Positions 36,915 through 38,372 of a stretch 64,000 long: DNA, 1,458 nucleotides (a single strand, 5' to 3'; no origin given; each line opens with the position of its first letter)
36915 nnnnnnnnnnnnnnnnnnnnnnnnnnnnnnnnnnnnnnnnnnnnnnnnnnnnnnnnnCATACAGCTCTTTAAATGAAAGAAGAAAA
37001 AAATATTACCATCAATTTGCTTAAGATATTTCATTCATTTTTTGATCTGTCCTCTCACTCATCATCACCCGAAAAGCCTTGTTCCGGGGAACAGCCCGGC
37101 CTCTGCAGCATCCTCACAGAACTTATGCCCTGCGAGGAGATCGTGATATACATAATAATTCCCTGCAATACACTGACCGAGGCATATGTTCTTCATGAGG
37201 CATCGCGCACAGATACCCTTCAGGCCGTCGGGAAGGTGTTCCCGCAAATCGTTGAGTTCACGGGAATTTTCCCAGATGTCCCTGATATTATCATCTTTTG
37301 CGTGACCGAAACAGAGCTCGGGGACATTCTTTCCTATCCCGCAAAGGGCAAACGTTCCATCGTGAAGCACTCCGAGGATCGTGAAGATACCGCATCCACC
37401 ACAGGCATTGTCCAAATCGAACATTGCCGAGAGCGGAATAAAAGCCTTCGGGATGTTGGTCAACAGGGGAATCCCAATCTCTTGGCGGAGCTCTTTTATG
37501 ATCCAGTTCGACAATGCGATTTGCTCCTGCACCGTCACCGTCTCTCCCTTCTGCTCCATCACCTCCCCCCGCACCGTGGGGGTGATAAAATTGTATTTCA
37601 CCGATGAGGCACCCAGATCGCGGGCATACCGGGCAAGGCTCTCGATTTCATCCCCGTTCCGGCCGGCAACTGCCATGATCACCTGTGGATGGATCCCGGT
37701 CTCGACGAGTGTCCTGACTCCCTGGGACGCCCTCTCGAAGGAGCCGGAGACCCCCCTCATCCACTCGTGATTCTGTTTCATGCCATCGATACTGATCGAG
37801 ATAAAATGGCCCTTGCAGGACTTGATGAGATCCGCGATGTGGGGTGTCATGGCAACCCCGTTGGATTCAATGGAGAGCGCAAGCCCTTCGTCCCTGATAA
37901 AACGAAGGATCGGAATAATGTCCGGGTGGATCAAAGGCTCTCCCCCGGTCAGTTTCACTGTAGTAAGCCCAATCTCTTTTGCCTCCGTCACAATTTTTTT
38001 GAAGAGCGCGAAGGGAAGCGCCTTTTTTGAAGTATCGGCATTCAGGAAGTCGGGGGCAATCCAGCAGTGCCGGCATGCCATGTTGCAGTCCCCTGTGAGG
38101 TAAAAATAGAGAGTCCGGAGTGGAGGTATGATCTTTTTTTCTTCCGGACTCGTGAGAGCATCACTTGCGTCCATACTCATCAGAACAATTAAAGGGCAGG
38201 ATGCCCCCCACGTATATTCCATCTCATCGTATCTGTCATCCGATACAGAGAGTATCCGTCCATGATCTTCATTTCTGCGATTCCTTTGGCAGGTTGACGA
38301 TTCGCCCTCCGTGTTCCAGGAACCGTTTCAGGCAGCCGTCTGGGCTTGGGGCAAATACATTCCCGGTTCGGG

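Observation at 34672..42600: Radical-SAM/SPASM peptide-maturation cassette (SynChlorMet-like) with extra tailoring genes in a methanogen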

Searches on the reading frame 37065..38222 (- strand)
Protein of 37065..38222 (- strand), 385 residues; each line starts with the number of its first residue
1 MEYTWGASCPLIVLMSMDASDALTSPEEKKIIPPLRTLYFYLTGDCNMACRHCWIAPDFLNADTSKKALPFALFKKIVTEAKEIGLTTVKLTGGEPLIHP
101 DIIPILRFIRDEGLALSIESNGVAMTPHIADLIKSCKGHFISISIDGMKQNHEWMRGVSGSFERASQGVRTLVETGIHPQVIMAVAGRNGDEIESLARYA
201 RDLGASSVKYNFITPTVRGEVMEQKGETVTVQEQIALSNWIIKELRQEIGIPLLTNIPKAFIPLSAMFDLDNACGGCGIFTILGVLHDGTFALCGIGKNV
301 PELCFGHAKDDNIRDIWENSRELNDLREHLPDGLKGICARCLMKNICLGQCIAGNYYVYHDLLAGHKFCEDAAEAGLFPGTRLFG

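Call 5: search_protein_families(library=ncbifam, proteins=[window:37065-38222:-], max_evalue=0.01)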
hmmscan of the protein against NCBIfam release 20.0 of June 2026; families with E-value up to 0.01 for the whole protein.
window:37065-38222:- (385 aa): 79 families (the best 25 are shown)
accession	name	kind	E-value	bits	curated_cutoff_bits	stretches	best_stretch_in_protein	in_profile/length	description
TIGR04251.1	SCM_rSAM_ScmF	equivalog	1.3e-134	449.1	400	1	34-383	2-353/353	SynChlorMet cassette radical SAM/SPASM protein ScmF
TIGR04545.1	rSAM_ahbD_hemeb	equivalog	8.9e-39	133.8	500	1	41-369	5-335/339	heme b synthase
TIGR04055.1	rSAM_NirJ2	equivalog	9e-35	120.7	500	1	43-369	7-322/326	putative heme d1 biosynthesis radical SAM protein NirJ2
TIGR04053.2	TIGR04053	equivalog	5e-31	108.3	395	2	40-242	12-211/366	TIGR04053 family radical SAM/SPASM domain-containing protein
TIGR04303.1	GeoRSP_rSAM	equivalog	3e-29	102.6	400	1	37-363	6-318/325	GeoRSP system radical SAM/SPASM protein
TIGR04051.1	rSAM_NirJ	equivalog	3.3e-28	98.7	515.45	2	41-220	7-183/354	heme d1 biosynthesis radical SAM protein NirJ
TIGR04054.1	rSAM_NirJ1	equivalog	5.8e-28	97.6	650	1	40-242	40-237/387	putative heme d1 biosynthesis radical SAM protein NirJ1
TIGR04133.1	rSAM_w_lipo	hypoth_equivalog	1.2e-27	96.8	425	1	29-352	17-332/350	TIGR04133 family radical SAM/SPASM protein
TIGR04250.1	SCM_rSAM_ScmE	equivalog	9.4e-26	90.5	400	2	40-201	7-166/358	SynChlorMet cassette radical SAM/SPASM protein ScmE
TIGR04317.1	W_rSAM_matur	equivalog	1e-25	90.6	380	1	35-347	3-319/349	tungsten cofactor oxidoreductase radical SAM maturase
TIGR04347.1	pseudo_SAM_Halo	equivalog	1.1e-24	87.4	525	1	38-220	40-219/390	TIGR04347 family pseudo-SAM/SPASM protein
TIGR03962.1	mycofact_rSAM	equivalog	1.4e-24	87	265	1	38-364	14-326/339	mycofactocin radical SAM maturase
NF050035.1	rSAM_WgK_link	exception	3.3e-24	85.6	650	2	42-219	15-190/367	radical SAM/SPASM peptide maturase WgkB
TIGR04546.1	rSAM_ahbC_deAc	equivalog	2.3e-23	82.7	650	1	40-224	43-224/390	12,18-didecarboxysiroheme deacetylase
NF012164.0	AlbA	equivalog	9.8e-23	80.3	850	1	33-248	111-324/442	subtilosin maturase AlbA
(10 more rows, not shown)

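Call 6: search_protein_families(library=pfam, proteins=[window:37065-38222:-], max_evalue=0.01)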
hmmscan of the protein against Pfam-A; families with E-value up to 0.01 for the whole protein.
window:37065-38222:- (385 aa): 3 families
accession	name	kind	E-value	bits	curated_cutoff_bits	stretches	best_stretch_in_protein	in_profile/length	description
PF04055.27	Radical_SAM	-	2.2e-22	80.4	29.5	1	42-199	3-165/166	Radical SAM superfamily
PF13186.11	SPASM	-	1.4e-06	28.9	21.5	1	278-341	3-66/67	Iron-sulfur cluster-binding domain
PF13353.11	Fer4_12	-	5.1e-05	24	22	1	43-124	12-93/137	4Fe-4S single cluster domain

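Call 24: search_solved_structures(query=window:37065-38222:-, max_evalue=0.001)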
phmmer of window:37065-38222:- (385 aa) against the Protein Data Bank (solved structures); distinct sequences matched with E-value up to 0.001: 10.
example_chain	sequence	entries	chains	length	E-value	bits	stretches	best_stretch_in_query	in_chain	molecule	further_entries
7vob_C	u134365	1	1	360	5.6e-15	58.2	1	36-205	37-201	Cytosylglucuronate decarboxylase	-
7voc_C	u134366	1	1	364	5.7e-15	58.1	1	36-205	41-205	Cytosylglucuronate decarboxylase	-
6c8v_A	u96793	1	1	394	1.5e-10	43.6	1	30-323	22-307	Coenzyme PQQ synthesis protein E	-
6efn_A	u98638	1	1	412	1.3e-09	40.5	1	40-205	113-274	Sporulation killing factor maturation protein SkfB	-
2fb2_A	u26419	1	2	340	4.2e-06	28.9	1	30-202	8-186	Molybdenum cofactor biosynthesis protein A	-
1tv7_A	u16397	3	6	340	4.3e-06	28.9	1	30-202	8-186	Molybdenum cofactor biosynthesis protein A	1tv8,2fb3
8wm2_A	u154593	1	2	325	3e-05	26.1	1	36-135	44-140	Fe-S radical SAM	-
7wzv_A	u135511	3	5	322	9.4e-05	24.5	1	45-122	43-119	4Fe-4S cluster-binding domain-containing protein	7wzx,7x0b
5wgg_A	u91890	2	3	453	9.9e-05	24.4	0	25-156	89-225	Radical SAM domain protein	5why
7tol_A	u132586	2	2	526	0.0006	21.9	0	42-222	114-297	glycerol dibiphytanyl glycerol tetraether - macrocyclic archaeol synthase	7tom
